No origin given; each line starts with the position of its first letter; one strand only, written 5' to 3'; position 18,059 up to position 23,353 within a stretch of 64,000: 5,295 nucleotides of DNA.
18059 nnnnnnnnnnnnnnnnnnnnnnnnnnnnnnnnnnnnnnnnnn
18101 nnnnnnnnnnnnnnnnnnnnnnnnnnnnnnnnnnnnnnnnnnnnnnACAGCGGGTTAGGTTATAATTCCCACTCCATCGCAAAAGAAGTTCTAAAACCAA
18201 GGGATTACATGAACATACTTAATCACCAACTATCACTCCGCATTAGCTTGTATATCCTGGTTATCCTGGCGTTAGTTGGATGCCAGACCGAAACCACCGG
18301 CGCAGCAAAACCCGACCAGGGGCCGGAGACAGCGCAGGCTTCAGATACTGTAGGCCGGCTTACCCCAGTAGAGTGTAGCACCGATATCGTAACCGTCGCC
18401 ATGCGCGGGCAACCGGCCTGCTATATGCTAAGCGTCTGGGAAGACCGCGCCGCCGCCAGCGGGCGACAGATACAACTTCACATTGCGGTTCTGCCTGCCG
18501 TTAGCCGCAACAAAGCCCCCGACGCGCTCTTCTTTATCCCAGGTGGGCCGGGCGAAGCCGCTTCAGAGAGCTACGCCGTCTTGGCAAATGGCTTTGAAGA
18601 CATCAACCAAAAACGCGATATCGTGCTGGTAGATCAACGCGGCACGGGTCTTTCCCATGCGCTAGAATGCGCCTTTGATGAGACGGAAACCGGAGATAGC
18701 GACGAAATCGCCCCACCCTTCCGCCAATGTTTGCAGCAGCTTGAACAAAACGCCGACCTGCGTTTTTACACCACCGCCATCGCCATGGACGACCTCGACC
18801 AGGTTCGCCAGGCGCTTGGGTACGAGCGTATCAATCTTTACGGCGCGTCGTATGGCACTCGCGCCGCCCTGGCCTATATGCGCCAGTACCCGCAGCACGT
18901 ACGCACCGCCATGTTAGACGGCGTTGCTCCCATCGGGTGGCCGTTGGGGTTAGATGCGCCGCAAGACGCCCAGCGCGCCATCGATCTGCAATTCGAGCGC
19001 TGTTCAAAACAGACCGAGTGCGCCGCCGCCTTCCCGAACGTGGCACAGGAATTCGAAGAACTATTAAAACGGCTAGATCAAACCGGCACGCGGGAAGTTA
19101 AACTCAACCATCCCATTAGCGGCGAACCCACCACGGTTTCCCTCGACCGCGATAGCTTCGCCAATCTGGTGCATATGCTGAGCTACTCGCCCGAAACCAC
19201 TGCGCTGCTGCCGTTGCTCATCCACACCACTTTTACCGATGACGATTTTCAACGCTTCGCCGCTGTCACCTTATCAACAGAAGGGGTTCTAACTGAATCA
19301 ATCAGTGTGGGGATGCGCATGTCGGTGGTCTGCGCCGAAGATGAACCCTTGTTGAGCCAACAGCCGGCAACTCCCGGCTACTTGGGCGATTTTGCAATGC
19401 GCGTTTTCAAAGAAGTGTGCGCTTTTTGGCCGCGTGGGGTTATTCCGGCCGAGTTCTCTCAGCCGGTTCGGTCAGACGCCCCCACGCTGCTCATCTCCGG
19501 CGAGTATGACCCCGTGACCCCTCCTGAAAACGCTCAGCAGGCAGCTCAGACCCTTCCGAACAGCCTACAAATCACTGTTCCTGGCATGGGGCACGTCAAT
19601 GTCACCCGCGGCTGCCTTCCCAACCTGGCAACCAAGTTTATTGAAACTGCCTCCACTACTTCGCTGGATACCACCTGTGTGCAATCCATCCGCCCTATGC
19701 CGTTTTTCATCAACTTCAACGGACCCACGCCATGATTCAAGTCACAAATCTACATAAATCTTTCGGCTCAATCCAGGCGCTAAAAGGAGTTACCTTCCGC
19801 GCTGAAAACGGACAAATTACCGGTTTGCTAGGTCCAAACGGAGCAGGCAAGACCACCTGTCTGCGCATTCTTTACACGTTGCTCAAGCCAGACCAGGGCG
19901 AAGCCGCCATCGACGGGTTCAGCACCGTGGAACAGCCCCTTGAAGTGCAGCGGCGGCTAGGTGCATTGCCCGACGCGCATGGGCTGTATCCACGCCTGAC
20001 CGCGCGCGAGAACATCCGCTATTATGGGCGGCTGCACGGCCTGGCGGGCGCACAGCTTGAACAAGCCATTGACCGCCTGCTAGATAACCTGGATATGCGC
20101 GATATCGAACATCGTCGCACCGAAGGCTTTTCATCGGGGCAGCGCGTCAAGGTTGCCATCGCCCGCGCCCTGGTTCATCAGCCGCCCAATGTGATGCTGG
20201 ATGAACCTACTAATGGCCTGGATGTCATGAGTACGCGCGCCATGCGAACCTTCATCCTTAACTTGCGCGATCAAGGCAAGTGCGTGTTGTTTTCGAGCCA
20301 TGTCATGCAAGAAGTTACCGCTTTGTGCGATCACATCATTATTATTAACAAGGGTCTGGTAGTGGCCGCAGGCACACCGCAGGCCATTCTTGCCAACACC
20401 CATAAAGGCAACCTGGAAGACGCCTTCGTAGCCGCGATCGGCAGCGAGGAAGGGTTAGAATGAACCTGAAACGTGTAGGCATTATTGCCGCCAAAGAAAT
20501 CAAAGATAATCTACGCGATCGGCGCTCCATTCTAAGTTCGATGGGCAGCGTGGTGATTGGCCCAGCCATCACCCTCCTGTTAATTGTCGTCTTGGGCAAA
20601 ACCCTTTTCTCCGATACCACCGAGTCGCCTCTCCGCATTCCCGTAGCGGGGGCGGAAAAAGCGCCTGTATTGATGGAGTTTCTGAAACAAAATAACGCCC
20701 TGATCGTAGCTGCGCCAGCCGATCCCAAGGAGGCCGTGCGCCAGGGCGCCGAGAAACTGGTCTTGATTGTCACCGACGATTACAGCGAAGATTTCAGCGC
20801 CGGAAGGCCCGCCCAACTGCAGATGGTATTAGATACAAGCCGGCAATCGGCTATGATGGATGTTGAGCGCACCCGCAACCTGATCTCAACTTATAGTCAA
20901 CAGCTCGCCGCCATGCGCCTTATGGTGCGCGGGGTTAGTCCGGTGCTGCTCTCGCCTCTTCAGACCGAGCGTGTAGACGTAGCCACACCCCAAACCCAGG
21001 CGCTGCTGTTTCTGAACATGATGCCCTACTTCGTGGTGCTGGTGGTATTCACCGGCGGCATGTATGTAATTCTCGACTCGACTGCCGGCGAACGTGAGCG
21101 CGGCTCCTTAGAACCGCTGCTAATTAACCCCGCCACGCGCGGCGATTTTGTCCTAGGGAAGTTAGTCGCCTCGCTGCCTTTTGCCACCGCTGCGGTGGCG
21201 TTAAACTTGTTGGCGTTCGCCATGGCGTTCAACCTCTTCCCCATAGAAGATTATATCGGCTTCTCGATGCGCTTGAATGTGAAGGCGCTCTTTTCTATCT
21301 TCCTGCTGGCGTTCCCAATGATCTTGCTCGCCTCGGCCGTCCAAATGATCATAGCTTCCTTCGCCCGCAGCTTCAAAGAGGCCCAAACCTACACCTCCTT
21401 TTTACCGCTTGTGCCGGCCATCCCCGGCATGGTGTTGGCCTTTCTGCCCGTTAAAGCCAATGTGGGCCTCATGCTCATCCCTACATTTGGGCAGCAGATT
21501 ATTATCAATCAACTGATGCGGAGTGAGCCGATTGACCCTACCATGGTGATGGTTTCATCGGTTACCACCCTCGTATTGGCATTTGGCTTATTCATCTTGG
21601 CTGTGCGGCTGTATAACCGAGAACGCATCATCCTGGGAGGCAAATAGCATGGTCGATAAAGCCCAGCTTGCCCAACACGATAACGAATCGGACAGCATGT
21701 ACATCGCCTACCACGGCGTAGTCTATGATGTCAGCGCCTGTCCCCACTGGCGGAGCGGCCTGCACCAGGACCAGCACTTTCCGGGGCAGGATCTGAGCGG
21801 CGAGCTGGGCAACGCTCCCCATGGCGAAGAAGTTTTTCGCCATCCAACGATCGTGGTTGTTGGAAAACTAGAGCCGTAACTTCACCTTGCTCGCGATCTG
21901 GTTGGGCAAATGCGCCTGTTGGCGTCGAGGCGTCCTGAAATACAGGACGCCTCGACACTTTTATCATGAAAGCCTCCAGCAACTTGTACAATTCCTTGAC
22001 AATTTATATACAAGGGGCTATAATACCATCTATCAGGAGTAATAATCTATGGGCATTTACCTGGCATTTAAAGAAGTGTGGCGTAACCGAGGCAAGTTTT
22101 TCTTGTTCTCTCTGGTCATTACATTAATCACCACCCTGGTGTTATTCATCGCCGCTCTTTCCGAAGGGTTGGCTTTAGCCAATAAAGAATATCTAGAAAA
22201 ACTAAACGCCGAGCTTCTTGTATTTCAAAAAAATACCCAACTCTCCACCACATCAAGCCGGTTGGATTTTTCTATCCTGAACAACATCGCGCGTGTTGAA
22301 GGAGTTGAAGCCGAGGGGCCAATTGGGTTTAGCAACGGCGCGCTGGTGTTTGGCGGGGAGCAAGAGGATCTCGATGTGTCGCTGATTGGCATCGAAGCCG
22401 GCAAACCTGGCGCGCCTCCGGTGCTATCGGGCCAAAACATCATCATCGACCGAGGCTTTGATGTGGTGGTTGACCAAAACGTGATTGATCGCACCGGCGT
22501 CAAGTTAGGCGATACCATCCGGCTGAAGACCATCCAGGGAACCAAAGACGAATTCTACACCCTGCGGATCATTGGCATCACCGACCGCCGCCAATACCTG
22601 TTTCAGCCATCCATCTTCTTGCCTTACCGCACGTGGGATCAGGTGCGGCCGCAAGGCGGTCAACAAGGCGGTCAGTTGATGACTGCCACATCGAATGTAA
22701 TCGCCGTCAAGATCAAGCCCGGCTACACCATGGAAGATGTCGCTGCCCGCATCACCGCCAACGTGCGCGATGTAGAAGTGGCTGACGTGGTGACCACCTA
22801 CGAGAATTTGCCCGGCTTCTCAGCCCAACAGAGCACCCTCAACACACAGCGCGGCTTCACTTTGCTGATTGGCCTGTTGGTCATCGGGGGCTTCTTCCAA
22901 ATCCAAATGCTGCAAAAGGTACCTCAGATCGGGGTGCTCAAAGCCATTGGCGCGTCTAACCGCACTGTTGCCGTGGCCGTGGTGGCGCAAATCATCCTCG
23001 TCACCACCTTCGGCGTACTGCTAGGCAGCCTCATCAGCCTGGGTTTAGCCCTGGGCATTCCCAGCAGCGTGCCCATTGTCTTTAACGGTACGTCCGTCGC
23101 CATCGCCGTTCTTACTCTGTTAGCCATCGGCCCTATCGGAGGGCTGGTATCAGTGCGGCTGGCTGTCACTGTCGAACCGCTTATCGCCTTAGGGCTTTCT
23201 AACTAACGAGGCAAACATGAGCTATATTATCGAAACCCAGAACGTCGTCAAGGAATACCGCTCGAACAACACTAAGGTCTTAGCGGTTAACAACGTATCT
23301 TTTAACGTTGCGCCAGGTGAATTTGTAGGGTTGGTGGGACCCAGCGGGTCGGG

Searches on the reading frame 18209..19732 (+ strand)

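Call 59: search_protein_families(library=pfam, proteins=[window:18209-19732:+], max_evalue=0.0001)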
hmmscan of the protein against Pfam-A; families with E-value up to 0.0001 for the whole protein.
window:18209-19732:+ (508 aa): 4 families
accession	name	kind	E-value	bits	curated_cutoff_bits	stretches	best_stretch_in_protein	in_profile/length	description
PF00561.26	Abhydrolase_1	-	5.1e-24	85.7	25.8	2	106-262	2-123/245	alpha/beta hydrolase fold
PF08386.16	Abhydrolase_4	-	1.1e-15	58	21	1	400-490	12-103/103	TAP-like protein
PF12697.13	Abhydrolase_6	-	3.5e-07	31.5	26.3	1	108-463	2-205/217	Alpha/beta hydrolase family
PF12146.15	Hydrolase_4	-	9.2e-07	28.8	27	0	134-236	30-106/239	Serine aminopeptidase, S33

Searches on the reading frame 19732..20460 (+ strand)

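Call 59: search_protein_families(library=pfam, proteins=[window:19732-20460:+], max_evalue=0.0001)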
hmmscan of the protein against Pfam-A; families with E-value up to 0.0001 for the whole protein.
window:19732-20460:+ (243 aa): 2 families
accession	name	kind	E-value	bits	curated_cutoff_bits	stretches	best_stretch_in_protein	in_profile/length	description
PF00005.33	ABC_tran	-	5.6e-31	108.4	25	1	17-161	1-137/137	ABC transporter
PF13304.12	AAA_21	-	4.7e-08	33.9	27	0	29-57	1-35/304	AAA domain, putative AbiEii toxin, Type IV TA system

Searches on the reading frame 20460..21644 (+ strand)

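Call 59: search_protein_families(library=pfam, proteins=[window:20460-21644:+], max_evalue=0.0001)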
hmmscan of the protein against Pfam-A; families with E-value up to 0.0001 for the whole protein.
window:20460-21644:+ (395 aa): 3 families
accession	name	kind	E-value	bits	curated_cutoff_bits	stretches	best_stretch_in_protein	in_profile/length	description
PF12698.13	ABC2_membrane_3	-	1.8e-17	63.9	31.6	1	31-382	7-346/347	ABC-2 family transporter protein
PF12679.13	ABC2_membrane_2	-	2.2e-14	53.8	27.2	1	9-370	3-244/283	ABC-2 family transporter protein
PF01061.29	ABC2_membrane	-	6.5e-08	32.8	26.9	1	186-315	50-169/211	ABC-2 type transporter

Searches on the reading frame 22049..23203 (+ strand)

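Call 59: search_protein_families(library=pfam, proteins=[window:22049-23203:+], max_evalue=0.0001)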
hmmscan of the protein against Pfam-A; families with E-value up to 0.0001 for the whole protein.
window:22049-23203:+ (385 aa): 2 families
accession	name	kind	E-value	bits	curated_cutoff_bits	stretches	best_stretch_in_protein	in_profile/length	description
PF12704.14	MacB_PCD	-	1.5e-13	51.9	27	1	18-237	2-206/207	MacB-like periplasmic core domain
PF02687.27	FtsX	-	1.7e-11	44.6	25.5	1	270-377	6-120/120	FtsX-like permease C-terminal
